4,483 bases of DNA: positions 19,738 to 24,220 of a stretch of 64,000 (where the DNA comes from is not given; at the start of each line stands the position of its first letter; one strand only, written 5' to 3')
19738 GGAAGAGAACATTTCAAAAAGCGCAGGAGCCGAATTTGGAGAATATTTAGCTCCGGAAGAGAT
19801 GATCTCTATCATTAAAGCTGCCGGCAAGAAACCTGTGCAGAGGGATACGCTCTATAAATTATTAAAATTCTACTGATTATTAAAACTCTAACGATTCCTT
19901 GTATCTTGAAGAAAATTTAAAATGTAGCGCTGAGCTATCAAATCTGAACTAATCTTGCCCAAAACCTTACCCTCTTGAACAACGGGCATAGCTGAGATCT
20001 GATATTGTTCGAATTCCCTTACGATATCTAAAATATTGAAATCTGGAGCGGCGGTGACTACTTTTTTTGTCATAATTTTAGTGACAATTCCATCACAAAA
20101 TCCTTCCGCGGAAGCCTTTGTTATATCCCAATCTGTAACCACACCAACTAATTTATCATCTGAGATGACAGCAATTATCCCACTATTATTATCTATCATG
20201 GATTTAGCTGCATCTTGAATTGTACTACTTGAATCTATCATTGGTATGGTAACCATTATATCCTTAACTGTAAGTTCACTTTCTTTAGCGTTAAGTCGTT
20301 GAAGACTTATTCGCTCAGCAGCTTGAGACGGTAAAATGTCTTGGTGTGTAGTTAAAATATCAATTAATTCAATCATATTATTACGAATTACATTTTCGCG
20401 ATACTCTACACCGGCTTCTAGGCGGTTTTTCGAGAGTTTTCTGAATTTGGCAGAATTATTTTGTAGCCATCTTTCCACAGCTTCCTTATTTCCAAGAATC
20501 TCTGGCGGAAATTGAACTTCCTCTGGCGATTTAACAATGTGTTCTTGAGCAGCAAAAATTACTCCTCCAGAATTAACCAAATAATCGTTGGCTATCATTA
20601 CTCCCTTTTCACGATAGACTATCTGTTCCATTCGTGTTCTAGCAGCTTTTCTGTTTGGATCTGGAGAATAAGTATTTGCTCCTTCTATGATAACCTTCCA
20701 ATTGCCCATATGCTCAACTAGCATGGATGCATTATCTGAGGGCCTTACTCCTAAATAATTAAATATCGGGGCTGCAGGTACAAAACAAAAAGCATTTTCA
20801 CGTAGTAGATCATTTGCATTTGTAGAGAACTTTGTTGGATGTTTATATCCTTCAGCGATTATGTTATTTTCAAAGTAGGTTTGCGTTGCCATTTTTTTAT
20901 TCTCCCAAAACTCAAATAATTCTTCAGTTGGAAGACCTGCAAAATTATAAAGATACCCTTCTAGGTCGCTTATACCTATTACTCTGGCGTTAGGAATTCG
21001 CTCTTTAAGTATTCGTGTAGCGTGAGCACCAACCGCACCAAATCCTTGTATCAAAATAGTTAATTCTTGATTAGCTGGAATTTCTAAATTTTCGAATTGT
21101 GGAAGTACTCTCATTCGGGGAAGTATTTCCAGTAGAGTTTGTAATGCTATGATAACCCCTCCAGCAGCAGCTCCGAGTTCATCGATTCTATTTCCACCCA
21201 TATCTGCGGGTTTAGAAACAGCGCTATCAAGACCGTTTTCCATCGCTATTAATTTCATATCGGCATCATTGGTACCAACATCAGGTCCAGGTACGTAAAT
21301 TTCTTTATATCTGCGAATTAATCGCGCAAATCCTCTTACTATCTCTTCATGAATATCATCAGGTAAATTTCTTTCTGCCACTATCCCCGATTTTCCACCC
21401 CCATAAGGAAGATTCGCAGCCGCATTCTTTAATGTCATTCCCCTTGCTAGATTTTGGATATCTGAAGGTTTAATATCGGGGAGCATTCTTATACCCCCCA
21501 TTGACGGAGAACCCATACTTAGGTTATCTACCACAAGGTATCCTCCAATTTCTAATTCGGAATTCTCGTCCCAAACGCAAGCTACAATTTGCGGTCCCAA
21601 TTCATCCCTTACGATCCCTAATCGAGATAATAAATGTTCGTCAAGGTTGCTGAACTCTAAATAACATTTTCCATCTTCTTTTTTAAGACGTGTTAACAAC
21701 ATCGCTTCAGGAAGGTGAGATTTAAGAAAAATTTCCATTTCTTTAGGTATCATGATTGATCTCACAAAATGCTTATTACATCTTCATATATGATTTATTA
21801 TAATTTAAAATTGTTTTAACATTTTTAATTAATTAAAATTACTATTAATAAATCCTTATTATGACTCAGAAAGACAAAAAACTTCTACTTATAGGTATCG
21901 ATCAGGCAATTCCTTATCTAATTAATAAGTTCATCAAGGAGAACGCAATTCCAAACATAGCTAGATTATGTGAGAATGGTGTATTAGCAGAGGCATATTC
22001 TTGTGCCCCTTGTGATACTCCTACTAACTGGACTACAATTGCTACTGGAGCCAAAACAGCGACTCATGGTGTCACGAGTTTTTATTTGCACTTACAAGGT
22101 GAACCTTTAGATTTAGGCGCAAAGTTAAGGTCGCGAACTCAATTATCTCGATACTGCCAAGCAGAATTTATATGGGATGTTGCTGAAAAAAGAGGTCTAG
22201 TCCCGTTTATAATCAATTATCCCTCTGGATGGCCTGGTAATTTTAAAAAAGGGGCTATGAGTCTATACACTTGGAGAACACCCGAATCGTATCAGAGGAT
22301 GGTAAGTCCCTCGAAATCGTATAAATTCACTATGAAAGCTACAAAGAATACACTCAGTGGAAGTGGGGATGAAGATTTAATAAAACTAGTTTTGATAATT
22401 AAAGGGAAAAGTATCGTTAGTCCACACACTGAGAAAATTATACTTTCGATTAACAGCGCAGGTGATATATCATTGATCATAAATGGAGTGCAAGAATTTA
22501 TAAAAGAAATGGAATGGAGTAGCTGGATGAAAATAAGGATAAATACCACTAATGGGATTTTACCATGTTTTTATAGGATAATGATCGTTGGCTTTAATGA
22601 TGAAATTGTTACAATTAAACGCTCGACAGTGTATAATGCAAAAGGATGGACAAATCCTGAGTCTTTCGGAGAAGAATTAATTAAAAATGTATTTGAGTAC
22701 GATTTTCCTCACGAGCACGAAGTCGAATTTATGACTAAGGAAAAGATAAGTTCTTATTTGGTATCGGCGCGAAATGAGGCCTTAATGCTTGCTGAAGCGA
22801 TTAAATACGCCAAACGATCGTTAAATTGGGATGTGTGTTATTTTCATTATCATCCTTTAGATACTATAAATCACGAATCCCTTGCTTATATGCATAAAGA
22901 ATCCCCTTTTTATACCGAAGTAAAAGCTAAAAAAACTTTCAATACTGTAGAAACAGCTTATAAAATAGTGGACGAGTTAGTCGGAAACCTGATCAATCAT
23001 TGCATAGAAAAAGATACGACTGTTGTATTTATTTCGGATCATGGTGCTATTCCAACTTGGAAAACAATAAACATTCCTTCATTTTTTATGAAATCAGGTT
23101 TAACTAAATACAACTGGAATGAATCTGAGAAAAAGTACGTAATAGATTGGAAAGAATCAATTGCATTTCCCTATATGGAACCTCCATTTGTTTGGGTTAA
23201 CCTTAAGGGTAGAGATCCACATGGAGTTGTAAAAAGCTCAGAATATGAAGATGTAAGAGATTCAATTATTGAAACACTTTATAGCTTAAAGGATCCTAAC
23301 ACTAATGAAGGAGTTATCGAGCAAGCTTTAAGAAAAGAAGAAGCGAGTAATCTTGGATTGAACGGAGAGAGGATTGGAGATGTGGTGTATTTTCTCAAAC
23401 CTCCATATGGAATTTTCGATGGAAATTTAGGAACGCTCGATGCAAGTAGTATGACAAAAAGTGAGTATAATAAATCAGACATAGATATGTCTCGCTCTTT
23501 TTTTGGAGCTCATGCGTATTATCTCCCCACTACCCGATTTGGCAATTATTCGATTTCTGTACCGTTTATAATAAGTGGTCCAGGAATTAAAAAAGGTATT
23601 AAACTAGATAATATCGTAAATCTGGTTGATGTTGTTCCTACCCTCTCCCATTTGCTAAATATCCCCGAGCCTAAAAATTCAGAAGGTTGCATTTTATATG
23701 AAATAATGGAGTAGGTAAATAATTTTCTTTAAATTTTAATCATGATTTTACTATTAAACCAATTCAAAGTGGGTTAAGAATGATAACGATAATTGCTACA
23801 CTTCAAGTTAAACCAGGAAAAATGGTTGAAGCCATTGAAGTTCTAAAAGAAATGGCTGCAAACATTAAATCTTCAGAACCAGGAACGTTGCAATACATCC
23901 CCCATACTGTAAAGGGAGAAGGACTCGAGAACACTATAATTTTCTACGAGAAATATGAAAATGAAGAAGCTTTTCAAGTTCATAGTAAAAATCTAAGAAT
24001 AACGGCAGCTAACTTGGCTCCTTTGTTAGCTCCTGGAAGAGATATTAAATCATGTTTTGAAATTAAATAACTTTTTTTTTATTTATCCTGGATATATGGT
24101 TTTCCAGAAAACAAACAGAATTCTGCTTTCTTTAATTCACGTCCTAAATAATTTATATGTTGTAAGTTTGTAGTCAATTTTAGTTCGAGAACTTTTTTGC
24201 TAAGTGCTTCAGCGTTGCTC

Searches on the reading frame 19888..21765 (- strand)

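Call 3: search_protein_families(library=pfam, proteins=[window:19888-21765:-])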
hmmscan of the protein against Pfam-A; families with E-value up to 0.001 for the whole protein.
window:19888-21765:- (625 aa): 3 families
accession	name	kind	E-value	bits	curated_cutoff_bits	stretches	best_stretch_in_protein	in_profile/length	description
PF02812.23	ELFV_dehydrog_N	-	2.1e-20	73.2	25.3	1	75-176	23-126/129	Glu/Leu/Phe/Val dehydrogenase, dimerisation domain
PF00571.33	CBS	-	4.2e-20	72.3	24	2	500-553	1-56/57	CBS domain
PF00208.27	ELFV_dehydrog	-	4.6e-18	66.2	23.4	1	232-410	30-182/241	Glutamate/Leucine/Phenylalanine/Valine dehydrogenase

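Call 4: search_protein_families(library=ncbifam, proteins=[window:19888-21765:-])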
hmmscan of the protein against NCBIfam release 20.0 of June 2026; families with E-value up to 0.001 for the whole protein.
window:19888-21765:- (625 aa): 17 families
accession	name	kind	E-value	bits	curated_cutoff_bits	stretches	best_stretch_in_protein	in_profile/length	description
NF041398.1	GluDhGdhB_Halo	equivalog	2.8e-27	95.7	620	1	69-406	46-344/410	glutamate dehydrogenase GdhB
NF040817.1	GdhA_Arch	equivalog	2.8e-25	89.4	750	1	73-408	54-354/419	glutamate dehydrogenase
NF035922.1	Trp_DH_ScyB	equivalog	2.1e-18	66.4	600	1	67-256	18-190/346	tryptophan dehydrogenase ScyB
NF006929.0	PRK09414.1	equivalog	1.8e-11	43.7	536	2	234-409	232-381/445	NADP-specific glutamate dehydrogenase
NF041552.1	TF_PrdR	equivalog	1.9e-11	43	795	1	495-614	3-125/577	sigma-54 dependent transcriptional regulator PrdR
NF053704.1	TransRegCcpNBacil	equivalog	1.3e-08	34.5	260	1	489-615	66-203/208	transcriptional regulator CcpN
TIGR00393.1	kpsF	subfamily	5.2e-08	32.8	203.7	1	499-605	156-267/268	KpsF/GutQ family sugar-phosphate isomerase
NF010633.0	PRK14030.1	subfamily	1e-07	31.4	743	1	74-285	74-277/445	glutamate dehydrogenase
NF053603.1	HhpR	exception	5.3e-07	29.1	520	0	561-605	224-269/282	CBS domain-containing high hydrostatic pressure regulator HhpR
NF010634.0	PRK14031.1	equivalog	1.5e-06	26.9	822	1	60-297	60-289/444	NADP-specific glutamate dehydrogenase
NF011447.0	PRK14869.2-3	equivalog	8.3e-06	24.6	522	1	497-551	67-123/540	putative manganese-dependent inorganic diphosphatase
TIGR01302.1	IMP_dehydrog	equivalog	2.8e-05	23.2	481.5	1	494-608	81-194/450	IMP dehydrogenase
NF038279.1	TF_CBS_SpxR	exception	5.7e-05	22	600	1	452-607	142-298/427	CBS-HotDog domain-containing transcription factor SpxR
NF008581.0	PRK11543.1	equivalog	6.2e-05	22.2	481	1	506-606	208-311/321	arabinose-5-phosphate isomerase GutQ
NF011449.0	PRK14869.2-5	equivalog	6.4e-05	22.2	411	0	561-622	69-132/451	putative manganese-dependent inorganic diphosphatase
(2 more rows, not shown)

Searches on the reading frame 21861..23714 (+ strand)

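Call 3: search_protein_families(library=pfam, proteins=[window:21861-23714:+])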
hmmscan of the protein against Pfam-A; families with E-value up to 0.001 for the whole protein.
window:21861-23714:+ (617 aa): 3 families
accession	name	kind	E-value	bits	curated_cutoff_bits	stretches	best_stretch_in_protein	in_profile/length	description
PF01663.27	Phosphodiest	-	8.2e-32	111.6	23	2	8-121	1-110/342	Type I phosphodiesterase / nucleotide pyrophosphatase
PF00884.28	Sulfatase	-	6.7e-09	35.9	25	0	358-438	201-269/301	Sulfatase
PF01676.23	Metalloenzyme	-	0.00018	21.5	24.3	0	366-413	172-224/252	Metalloenzyme superfamily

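Call 4: search_protein_families(library=ncbifam, proteins=[window:21861-23714:+])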
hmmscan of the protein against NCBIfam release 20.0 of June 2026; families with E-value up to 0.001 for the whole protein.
window:21861-23714:+ (617 aa): 5 families
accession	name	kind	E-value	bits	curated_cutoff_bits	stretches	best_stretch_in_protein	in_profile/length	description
NF010322.0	PRK13759.1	equivalog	1.7e-08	33.4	481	0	549-616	310-380/486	arylsulfatase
TIGR02335.1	hydr_PhnA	equivalog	1.6e-07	30.8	407.55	1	8-78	15-86/408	phosphonoacetate hydrolase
NF042991.1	alk_phos_PafA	equivalog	7e-07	28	650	1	562-617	500-554/554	alkaline phosphatase PafA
TIGR03417.1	chol_sulfatase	equivalog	1.3e-05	24.3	433.45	0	560-601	305-346/500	choline-sulfatase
NF045661.1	HdlasePehA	equivalog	0.0001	21.1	900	0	6-90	3-88/506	phosphoric/sulfuric ester hydrolase PehA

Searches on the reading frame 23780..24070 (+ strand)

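Call 84: search_protein_families(library=pfam, proteins=[window:23780-24070:+], max_evalue=0.0001)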
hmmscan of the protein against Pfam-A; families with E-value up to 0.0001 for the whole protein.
window:23780-24070:+ (96 aa): 1 family
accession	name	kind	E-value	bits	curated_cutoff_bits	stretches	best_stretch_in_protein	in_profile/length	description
PF03992.22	ABM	-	2.4e-12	47.3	23.1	1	1-73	1-71/78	Antibiotic biosynthesis monooxygenase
